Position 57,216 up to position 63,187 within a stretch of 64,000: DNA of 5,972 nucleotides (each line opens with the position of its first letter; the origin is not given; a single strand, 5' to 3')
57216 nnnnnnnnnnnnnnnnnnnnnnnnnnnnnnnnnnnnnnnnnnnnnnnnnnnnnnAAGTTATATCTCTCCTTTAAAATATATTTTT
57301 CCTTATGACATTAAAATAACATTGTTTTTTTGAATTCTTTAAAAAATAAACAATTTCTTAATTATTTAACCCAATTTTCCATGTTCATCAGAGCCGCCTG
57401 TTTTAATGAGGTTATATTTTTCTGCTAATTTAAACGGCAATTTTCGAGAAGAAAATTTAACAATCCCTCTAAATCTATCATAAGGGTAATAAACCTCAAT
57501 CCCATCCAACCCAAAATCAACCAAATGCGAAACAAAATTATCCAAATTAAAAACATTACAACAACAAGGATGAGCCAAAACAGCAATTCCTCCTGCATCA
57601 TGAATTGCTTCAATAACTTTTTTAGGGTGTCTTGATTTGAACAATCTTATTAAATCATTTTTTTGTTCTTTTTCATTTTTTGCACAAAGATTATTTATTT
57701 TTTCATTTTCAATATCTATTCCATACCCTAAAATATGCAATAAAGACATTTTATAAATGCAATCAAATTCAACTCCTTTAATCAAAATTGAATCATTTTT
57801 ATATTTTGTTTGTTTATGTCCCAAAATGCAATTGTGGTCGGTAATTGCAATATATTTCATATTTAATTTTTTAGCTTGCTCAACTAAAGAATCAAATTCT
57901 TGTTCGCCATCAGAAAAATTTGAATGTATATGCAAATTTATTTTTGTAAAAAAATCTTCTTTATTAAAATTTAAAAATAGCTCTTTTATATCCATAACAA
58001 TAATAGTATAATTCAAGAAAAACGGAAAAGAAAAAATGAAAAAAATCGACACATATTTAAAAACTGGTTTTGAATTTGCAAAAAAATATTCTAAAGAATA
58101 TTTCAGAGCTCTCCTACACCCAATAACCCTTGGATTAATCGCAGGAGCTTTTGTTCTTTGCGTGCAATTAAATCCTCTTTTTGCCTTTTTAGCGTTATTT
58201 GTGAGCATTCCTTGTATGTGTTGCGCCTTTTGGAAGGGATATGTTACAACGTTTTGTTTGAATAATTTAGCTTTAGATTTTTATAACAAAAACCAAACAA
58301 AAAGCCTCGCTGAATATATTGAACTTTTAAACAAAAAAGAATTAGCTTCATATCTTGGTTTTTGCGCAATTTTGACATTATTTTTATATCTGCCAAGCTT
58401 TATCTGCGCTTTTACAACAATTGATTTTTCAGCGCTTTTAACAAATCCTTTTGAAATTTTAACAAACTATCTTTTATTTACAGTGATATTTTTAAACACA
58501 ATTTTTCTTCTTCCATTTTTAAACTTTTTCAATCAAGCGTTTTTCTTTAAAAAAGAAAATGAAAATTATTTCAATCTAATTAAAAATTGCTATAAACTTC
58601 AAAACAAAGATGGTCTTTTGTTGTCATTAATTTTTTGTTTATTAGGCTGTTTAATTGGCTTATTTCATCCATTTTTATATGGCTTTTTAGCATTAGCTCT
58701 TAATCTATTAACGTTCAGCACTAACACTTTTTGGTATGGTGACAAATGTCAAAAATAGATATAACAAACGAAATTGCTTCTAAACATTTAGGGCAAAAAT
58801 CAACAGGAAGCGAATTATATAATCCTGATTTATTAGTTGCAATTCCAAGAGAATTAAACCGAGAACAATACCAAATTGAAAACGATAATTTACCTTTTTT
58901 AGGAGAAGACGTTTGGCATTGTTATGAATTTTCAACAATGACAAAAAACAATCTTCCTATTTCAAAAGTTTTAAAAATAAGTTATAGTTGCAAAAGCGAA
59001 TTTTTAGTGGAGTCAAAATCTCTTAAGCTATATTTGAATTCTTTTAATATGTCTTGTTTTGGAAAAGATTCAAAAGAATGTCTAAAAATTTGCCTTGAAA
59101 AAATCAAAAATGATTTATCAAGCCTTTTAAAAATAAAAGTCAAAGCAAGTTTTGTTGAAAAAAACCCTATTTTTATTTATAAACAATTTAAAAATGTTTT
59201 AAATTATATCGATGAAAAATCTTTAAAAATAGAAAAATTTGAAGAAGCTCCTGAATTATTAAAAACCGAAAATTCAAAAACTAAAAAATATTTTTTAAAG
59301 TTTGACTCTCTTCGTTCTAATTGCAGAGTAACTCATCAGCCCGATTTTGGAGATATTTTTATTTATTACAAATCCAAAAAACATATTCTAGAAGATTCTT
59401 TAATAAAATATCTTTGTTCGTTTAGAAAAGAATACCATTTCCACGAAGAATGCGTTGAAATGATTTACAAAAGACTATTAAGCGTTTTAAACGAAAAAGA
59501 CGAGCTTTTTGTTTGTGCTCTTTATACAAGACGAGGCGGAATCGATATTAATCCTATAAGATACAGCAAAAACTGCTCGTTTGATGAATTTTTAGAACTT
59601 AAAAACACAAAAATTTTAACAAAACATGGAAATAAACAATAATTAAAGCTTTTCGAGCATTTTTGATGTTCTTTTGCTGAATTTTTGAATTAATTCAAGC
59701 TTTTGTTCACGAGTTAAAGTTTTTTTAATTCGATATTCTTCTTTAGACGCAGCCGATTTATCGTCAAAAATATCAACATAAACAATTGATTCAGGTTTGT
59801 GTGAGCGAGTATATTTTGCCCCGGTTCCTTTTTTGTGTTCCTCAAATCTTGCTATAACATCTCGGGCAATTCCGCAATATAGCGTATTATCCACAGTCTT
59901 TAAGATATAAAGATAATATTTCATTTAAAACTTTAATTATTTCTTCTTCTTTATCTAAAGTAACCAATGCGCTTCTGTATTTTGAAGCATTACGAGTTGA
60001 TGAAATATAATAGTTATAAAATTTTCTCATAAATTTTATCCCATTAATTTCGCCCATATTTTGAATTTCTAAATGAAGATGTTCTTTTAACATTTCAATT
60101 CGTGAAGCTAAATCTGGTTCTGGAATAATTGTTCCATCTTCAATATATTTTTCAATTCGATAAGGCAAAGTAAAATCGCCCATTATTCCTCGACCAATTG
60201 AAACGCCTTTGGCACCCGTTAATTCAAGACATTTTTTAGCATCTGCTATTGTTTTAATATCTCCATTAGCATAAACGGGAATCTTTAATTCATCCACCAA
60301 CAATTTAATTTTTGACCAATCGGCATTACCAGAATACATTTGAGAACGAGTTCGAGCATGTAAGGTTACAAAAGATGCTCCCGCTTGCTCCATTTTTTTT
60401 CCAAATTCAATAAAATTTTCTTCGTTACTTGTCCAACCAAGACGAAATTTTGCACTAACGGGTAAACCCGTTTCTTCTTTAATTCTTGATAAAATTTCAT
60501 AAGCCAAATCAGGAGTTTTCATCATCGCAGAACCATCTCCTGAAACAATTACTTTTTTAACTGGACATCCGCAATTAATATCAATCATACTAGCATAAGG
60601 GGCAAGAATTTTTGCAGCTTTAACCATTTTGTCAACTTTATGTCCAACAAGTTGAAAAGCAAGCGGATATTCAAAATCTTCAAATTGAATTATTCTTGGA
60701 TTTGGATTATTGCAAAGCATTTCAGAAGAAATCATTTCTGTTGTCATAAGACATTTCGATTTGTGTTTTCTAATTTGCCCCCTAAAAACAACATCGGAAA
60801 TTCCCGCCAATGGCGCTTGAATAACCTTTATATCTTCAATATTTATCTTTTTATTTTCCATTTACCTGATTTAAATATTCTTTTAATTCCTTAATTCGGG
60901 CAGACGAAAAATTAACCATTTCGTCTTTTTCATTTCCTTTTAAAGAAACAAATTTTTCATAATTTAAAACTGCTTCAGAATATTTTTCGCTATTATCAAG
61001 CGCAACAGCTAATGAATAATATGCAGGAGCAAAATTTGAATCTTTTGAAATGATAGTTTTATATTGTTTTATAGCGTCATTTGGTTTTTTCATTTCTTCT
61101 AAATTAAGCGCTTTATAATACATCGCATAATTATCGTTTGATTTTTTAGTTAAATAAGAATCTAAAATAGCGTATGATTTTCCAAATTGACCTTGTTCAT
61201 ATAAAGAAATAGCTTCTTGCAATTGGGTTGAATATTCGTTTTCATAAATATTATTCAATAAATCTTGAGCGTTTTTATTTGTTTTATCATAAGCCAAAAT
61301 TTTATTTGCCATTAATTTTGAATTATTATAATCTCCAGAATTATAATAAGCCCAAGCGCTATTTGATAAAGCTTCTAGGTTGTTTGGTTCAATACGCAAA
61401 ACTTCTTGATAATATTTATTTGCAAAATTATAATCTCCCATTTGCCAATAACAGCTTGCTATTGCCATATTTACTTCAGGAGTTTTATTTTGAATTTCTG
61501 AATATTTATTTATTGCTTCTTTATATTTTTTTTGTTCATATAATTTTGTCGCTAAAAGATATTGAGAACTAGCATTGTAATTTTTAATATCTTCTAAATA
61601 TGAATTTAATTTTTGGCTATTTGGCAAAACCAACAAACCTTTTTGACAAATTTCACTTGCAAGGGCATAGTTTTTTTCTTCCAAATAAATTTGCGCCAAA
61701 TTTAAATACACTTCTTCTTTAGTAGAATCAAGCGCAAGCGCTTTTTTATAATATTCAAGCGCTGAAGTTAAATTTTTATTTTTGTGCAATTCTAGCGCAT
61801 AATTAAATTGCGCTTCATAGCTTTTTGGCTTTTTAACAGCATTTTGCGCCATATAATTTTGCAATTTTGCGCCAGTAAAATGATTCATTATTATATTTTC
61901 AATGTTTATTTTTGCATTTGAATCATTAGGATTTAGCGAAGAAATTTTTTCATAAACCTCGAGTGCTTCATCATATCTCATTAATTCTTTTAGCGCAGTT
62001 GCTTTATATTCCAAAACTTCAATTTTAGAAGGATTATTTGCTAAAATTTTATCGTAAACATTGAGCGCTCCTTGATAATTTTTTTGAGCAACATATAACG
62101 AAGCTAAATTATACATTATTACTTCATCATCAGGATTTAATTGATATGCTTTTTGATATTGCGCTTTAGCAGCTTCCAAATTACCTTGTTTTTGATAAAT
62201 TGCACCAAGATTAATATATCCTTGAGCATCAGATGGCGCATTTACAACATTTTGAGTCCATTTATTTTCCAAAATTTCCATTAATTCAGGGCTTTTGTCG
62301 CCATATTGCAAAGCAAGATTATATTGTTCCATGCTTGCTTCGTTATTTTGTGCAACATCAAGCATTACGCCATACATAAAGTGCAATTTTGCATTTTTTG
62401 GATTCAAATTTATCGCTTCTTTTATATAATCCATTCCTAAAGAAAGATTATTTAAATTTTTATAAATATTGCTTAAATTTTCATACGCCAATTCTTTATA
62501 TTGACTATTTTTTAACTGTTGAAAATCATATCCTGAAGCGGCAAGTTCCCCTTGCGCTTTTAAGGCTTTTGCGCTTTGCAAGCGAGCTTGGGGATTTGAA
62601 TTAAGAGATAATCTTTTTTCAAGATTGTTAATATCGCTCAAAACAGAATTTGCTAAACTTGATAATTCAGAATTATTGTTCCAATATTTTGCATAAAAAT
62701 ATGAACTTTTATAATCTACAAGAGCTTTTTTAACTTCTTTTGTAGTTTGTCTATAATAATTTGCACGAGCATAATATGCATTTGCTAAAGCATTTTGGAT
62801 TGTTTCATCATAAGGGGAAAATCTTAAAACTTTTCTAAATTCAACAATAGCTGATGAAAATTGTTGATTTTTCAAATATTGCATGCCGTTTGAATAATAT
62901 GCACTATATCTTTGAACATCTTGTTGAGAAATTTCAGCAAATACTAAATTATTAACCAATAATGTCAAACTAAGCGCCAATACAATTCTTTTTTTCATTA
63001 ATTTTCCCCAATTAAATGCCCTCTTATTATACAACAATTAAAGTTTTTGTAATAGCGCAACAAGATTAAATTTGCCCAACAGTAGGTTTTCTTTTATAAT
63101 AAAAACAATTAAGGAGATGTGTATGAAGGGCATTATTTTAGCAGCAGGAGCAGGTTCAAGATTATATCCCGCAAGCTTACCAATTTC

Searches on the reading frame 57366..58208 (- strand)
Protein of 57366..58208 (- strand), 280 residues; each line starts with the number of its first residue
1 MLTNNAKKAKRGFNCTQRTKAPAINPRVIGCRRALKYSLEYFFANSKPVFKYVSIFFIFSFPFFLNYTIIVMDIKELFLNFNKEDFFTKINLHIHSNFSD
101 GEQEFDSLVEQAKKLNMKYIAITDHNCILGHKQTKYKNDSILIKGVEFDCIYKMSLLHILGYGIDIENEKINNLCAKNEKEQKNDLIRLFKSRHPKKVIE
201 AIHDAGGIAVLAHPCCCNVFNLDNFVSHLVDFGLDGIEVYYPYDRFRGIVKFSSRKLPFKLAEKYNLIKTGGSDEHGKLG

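Call 7: search_protein_families(library=pfam, proteins=[window:57366-58208:-], max_evalue=0.001)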
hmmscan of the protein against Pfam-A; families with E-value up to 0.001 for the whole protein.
window:57366-58208:- (280 aa): 1 family
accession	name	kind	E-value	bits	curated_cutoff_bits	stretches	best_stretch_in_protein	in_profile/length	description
PF02811.25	PHP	-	6.4e-11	43.3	26.4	1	92-181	2-84/164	PHP domain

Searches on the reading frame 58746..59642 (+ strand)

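Call 7: search_protein_families(library=pfam, proteins=[window:58746-59642:+], max_evalue=0.001)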
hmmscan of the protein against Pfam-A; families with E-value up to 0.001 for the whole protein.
window:58746-59642:+ (298 aa): 2 families
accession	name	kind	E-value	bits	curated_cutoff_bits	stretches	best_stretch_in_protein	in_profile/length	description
PF14819.11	QueF_N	-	2.1e-29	102.5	25.6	1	24-134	4-109/111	Nitrile reductase, 7-cyano-7-deazaguanine-reductase N-term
PF14489.11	QueF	-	4.8e-24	84.8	27.3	2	199-274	1-76/81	QueF-like protein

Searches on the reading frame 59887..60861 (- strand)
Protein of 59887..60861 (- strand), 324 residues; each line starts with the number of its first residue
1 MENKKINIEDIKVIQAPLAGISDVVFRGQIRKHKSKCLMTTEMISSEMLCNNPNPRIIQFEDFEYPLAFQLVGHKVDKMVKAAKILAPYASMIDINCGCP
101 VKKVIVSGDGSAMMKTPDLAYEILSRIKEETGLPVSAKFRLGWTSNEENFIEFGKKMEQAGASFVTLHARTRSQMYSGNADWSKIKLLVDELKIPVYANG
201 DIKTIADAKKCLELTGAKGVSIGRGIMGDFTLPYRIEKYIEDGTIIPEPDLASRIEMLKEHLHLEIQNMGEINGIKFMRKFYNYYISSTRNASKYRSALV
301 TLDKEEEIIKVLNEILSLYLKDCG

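Call 7: search_protein_families(library=pfam, proteins=[window:59887-60861:-], max_evalue=0.001)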
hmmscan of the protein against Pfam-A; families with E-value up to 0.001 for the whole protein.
window:59887-60861:- (324 aa): 2 families
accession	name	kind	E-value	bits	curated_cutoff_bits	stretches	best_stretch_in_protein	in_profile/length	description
PF01207.24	Dus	-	8.5e-75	252.2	20.4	1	15-310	2-300/311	Dihydrouridine synthase (Dus)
PF01180.27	DHO_dh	-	0.00012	21.8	27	0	63-139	93-164/291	Dihydroorotate dehydrogenase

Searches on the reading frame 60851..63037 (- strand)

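Call 7: search_protein_families(library=pfam, proteins=[window:60851-63037:-], max_evalue=0.001)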
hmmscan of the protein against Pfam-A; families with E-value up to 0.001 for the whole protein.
window:60851-63037:- (728 aa): 22 families
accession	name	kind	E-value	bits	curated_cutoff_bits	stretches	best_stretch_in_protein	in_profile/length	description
PF07719.23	TPR_2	-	2.6e-46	152.3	27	2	271-304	1-34/34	Tetratricopeptide repeat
PF14559.12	TPR_19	-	3.8e-40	136.5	25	3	283-339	3-59/68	Tetratricopeptide repeat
PF00515.34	TPR_1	-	6.8e-37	124.2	27.8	2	271-304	1-34/34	Tetratricopeptide repeat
PF13181.12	TPR_8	-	3.3e-32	108.3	25.7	3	271-304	1-34/34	Tetratricopeptide repeat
PF13428.12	TPR_14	-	7.5e-30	100.8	23.5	1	274-313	4-43/44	Tetratricopeptide repeat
PF13414.12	TPR_11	-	5.8e-27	93.6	26.8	3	416-452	3-39/42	TPR repeat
PF13432.12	TPR_16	-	4e-26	91.5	32.7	2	279-337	5-63/65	Tetratricopeptide repeat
PF13431.12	TPR_17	-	2.2e-22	77.8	24.4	0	429-459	1-31/34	Tetratricopeptide repeat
PF23914.1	TPR_CcmH_CycH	-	1.3e-20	74.2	42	1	265-374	44-156/158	Cytochrome c-type biogenesis protein H TPR domain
PF13424.12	TPR_12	-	4.2e-19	69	30.1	1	271-333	3-73/77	Tetratricopeptide repeat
PF24575.1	TPR_Slam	-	2.8e-15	57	35.2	0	624-689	34-100/104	Surface lipoprotein assembly modifier, N-terminal TPR repeats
PF13176.12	TPR_7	-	5.2e-14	51.5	27.9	0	308-337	2-33/36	Tetratricopeptide repeat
PF13371.12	TPR_9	-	1.5e-12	47.8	35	0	313-375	3-65/73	Tetratricopeptide repeat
PF13174.12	TPR_6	-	1.2e-11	44.9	26.3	0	308-336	3-31/33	Tetratricopeptide repeat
PF12895.13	ANAPC3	-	3.4e-11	43.7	27.2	2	286-364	4-81/82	Anaphase-promoting complex, cyclosome, subunit 3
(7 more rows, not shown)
